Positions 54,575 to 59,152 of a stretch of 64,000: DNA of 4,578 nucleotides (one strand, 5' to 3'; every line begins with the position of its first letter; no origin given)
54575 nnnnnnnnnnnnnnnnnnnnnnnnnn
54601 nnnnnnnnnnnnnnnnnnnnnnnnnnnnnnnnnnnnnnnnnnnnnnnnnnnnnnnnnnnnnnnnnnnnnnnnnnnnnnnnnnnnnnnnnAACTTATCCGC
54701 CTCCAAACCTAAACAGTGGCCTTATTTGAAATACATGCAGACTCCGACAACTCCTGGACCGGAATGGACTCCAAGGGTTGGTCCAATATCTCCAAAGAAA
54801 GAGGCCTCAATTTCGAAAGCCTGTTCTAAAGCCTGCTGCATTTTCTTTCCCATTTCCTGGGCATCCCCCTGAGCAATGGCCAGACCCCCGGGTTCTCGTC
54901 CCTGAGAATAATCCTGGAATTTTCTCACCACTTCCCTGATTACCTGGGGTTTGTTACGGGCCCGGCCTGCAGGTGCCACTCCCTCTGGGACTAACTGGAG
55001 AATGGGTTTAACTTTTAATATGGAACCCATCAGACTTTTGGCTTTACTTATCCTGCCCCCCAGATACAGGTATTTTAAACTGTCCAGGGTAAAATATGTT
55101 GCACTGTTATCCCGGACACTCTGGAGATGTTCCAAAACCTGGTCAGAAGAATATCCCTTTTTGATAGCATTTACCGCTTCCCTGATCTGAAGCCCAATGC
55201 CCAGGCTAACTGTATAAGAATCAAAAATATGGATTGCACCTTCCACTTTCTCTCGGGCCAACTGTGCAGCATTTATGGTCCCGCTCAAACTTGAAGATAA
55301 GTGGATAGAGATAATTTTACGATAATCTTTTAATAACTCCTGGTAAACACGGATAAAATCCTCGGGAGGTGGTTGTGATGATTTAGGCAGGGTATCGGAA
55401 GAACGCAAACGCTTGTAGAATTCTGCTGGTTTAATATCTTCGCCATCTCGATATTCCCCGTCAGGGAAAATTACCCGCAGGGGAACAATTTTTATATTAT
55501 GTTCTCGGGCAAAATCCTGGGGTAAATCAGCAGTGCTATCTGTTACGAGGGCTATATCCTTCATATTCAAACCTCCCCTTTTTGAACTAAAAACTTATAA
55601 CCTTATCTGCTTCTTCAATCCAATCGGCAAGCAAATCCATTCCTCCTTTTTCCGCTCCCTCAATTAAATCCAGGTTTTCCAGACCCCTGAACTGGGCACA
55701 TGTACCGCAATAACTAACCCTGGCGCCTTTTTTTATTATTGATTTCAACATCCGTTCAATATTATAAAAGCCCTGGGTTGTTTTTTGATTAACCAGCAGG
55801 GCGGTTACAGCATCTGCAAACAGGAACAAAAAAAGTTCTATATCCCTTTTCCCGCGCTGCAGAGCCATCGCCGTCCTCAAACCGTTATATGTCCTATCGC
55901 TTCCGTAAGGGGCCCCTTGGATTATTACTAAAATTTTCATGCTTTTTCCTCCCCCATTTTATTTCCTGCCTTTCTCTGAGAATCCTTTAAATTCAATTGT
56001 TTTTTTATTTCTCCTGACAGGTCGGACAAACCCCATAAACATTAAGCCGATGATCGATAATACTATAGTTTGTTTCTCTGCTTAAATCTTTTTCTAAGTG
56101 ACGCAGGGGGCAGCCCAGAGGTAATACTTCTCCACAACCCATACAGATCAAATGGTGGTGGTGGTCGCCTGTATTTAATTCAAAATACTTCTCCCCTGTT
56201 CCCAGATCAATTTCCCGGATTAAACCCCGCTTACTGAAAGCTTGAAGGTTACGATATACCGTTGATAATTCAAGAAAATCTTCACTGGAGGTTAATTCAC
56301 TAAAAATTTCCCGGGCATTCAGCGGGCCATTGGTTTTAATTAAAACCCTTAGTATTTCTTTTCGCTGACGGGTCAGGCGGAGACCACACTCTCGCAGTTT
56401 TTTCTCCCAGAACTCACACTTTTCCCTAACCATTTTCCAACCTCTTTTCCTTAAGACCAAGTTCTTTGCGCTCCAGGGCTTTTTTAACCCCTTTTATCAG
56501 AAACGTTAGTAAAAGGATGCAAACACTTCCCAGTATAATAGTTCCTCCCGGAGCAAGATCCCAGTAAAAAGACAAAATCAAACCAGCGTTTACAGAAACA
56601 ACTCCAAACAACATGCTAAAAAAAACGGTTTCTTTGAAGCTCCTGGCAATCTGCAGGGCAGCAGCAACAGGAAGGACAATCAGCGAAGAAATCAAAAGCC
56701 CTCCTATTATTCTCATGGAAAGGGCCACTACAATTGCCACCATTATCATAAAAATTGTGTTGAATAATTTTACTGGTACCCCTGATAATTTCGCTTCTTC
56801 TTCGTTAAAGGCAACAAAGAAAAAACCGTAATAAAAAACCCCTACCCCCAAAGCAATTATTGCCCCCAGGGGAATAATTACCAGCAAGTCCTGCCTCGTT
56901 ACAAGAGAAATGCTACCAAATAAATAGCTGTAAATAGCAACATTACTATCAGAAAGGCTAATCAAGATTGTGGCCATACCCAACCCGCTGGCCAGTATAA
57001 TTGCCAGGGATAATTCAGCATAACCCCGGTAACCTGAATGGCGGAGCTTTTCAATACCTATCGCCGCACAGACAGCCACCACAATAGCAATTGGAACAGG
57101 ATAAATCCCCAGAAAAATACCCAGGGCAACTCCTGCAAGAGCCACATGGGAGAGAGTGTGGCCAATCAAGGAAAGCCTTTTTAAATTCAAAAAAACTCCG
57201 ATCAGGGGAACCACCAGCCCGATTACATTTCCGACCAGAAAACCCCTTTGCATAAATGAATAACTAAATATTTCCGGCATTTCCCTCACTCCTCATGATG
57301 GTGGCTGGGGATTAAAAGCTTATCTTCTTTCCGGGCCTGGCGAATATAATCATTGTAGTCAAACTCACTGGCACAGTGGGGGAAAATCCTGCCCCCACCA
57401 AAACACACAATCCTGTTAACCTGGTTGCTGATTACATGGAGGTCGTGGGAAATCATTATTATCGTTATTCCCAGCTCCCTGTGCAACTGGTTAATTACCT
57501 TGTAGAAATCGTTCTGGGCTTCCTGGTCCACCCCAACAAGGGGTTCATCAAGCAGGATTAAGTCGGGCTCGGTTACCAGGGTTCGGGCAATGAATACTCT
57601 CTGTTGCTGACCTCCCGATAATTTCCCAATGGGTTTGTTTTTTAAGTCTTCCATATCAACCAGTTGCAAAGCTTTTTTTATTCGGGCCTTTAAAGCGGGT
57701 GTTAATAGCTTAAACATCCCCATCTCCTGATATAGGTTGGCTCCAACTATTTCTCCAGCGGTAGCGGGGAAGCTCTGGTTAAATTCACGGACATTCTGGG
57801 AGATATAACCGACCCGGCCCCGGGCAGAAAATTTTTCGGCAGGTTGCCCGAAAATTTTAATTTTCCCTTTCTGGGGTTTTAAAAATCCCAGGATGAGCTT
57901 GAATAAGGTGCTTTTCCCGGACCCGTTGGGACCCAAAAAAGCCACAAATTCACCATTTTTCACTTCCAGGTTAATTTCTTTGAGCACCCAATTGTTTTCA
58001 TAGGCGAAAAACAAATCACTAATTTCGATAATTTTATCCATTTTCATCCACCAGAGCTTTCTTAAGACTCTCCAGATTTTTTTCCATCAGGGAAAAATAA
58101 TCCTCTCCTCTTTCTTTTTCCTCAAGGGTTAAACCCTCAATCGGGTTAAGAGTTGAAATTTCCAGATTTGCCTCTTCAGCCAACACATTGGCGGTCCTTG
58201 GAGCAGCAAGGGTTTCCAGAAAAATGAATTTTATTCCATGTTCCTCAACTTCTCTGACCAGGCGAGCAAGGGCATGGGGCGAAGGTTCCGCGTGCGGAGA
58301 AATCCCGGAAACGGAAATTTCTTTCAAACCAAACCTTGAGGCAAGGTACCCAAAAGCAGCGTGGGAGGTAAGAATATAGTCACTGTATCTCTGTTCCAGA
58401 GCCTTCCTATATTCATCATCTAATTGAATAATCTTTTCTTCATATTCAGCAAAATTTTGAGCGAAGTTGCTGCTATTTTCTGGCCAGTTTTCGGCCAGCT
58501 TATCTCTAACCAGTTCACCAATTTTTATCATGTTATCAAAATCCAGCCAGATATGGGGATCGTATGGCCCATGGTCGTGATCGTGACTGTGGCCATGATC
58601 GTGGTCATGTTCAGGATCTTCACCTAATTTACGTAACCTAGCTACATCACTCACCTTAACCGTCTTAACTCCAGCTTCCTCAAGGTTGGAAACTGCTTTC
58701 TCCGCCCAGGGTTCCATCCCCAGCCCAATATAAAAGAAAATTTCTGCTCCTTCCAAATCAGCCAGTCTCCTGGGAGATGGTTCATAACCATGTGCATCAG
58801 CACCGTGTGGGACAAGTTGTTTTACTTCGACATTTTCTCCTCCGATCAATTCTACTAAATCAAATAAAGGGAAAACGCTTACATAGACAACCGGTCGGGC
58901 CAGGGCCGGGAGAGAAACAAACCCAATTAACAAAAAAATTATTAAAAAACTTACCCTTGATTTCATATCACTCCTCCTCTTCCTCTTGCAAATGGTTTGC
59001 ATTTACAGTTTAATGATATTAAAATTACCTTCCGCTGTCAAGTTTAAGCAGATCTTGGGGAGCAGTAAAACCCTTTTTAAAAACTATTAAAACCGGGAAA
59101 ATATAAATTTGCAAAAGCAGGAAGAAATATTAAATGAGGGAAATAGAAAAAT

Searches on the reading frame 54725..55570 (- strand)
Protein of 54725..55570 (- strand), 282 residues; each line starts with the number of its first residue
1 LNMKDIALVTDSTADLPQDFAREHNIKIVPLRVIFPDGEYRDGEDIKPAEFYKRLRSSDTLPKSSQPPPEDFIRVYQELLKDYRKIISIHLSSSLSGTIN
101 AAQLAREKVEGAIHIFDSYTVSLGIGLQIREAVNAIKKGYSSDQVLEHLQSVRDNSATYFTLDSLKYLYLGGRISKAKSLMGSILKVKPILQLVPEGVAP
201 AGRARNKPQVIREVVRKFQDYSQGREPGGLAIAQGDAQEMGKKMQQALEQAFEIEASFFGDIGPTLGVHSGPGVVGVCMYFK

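Call 31: search_protein_families(library=ncbifam, max_evalue=1e-20, proteins=[window:54725-55570:-])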
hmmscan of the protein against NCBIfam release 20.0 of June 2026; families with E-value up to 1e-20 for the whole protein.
window:54725-55570:- (282 aa): 2 families
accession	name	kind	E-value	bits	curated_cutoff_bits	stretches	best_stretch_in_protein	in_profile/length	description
TIGR00762.1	DegV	domain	9.8e-90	300.5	99.7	1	6-280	1-276/276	DegV family EDD domain-containing protein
NF038249.1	fatty_FakB1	equivalog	1.1e-56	192.1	350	1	6-279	3-279/286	fatty acid kinase binding subunit FakB1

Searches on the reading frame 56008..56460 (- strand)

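Call 32: search_protein_families(library=ncbifam, max_evalue=1e-20, proteins=[window:56008-56460:-])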
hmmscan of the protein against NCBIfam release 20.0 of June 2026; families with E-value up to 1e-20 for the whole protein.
window:56008-56460:- (151 aa): 3 families
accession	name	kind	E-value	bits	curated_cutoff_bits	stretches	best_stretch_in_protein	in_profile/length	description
NF051892.1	TransRegFurBacil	equivalog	1e-25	90.6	220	1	13-151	3-146/149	ferric iron uptake transcriptional regulator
NF052545.1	TransRegPerRClab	equivalog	1e-23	83.8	180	1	21-151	7-137/138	transcriptional regulator PerR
NF051891.1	TransRegFurHelico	equivalog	4.6e-21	75.2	200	1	19-151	15-148/148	ferric iron uptake transcriptional regulator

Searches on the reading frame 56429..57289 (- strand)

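Call 31: search_protein_families(library=ncbifam, max_evalue=1e-20, proteins=[window:56429-57289:-])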
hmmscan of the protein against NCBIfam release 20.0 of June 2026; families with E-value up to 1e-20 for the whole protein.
window:56429-57289:- (287 aa): 4 families
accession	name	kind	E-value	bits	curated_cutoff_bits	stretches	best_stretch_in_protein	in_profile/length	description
NF040871.1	AztB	equivalog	4.4e-41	141.3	280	1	6-253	5-252/254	zinc ABC transporter permease AztB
NF040927.1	ABC_perm_SloB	subfamily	2.7e-33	115.9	460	1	6-269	5-267/271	metal ABC transporter permease subunit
NF007089.0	PRK09543.1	equivalog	8.6e-29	100.9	284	1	15-265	7-257/261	zinc ABC transporter permease subunit ZnuB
TIGR03770.1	anch_rpt_perm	equivalog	1.6e-22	80.6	296.8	1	10-265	14-269/270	anchored repeat-type ABC transporter permease subunit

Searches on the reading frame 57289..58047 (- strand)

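Call 31: search_protein_families(library=ncbifam, max_evalue=1e-20, proteins=[window:57289-58047:-])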
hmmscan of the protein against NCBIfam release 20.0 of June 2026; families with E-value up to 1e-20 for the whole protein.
window:57289-58047:- (253 aa): 140 families (the best 25 are shown)
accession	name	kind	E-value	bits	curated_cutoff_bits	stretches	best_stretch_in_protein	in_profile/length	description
NF040873.1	AztA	equivalog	3.8e-50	170.1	220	1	16-213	2-189/191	zinc ABC transporter ATP-binding protein AztA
TIGR04520.1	ECF_ATPase_1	equivalog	9.3e-45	153.1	315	1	7-222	1-215/269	energy-coupling factor transporter ATPase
TIGR03771.1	anch_rpt_ABC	equivalog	6.8e-44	150.2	268.8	1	27-218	1-188/223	anchored repeat-type ABC transporter ATP-binding subunit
NF006987.0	PRK09452.1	equivalog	8.1e-43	146.5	482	1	3-221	14-226/378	spermidine/putrescine ABC transporter ATP-binding protein PotA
NF043075.1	MMSYN1_0197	equivalog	3.5e-42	144.5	550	1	5-232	1-222/341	spermidine/putrescine ABC transporter ATP-binding protein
NF007090.0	PRK09544.1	equivalog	6.9e-42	143.6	306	1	3-217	1-195/251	zinc ABC transporter ATP-binding protein ZnuC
NF053840.1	MnTportMntADein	equivalog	7.4e-41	140.3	400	1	7-215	2-205/240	manganese ABC transporter ATP-binding protein MntA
TIGR03265.1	PhnT2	equivalog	1.4e-40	139.6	457.7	1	5-221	3-213/353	putative 2-aminoethylphosphonate ABC transporter ATP-binding protein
NF011630.0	PRK15056.1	equivalog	1.5e-40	139.1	393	1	5-214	5-213/274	manganese/iron ABC transporter ATP-binding protein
TIGR00968.1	3a0106s01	subfamily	2e-40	138.8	342.75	1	7-222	1-210/237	sulfate ABC transporter ATP-binding protein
TIGR04521.1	ECF_ATPase_2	equivalog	2e-40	138.6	330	1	14-224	8-226/279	energy-coupling factor transporter ATPase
TIGR02673.1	FtsE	equivalog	7.9e-40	136.8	264.85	1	6-216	1-210/214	cell division ATP-binding protein FtsE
NF010068.0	PRK13548.1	equivalog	1.1e-39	136.2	261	1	3-222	2-222/261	heme ABC transporter ATP-binding protein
TIGR02315.1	ABC_phnC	equivalog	3.1e-39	134.8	266.1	1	6-225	1-228/243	phosphonate ABC transporter ATP-binding protein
NF010156.0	PRK13635.1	equivalog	1.4e-38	132.6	392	1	3-224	2-221/279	energy-coupling factor ABC transporter ATP-binding protein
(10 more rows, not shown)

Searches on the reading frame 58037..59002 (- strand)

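Call 31: search_protein_families(library=ncbifam, max_evalue=1e-20, proteins=[window:58037-59002:-])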
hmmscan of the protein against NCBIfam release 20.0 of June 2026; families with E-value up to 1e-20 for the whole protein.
window:58037-59002:- (322 aa): 8 families
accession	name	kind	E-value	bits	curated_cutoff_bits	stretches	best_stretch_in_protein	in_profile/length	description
NF040870.1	AztC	equivalog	9.5e-54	182.7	350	1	40-317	2-277/277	zinc ABC transporter substrate-binding protein AztC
NF033605.1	Zn_bnd_ABC_AdcA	exception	4.6e-47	161.2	700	1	40-319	38-324/517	zinc ABC transporter substrate-binding lipoprotein AdcA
NF053842.1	MnTportMntCDein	equivalog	3.7e-42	144.5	400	1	46-313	15-278/281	manganese ABC transporter substrate-binding protein MntC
TIGR03772.1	anch_rpt_subst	equivalog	1.1e-32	113.4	350.45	1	141-317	310-485/486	anchored repeat ABC transporter, substrate-binding protein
NF007091.2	PRK09545.1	equivalog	5.6e-32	111.2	268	1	29-290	17-292/318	zinc ABC transporter substrate-binding protein ZnuA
NF047355.1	ABC_bind_Mn_Staph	exception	2.4e-31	109.1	500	1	46-316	42-307/309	manganese ABC transporter substrate-binding lipoprotein MntC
NF053703.1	Mn_SBP_EfaA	exception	3.7e-31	108.4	485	1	46-317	45-309/310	Mn/Fe ABC transporter substrate-binding lipoprotein EfaA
NF040928.1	ABC_lipo_SloC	subfamily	7.9e-27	94.2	525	1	46-317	37-302/304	metal ABC transporter substrate-binding lipoprotein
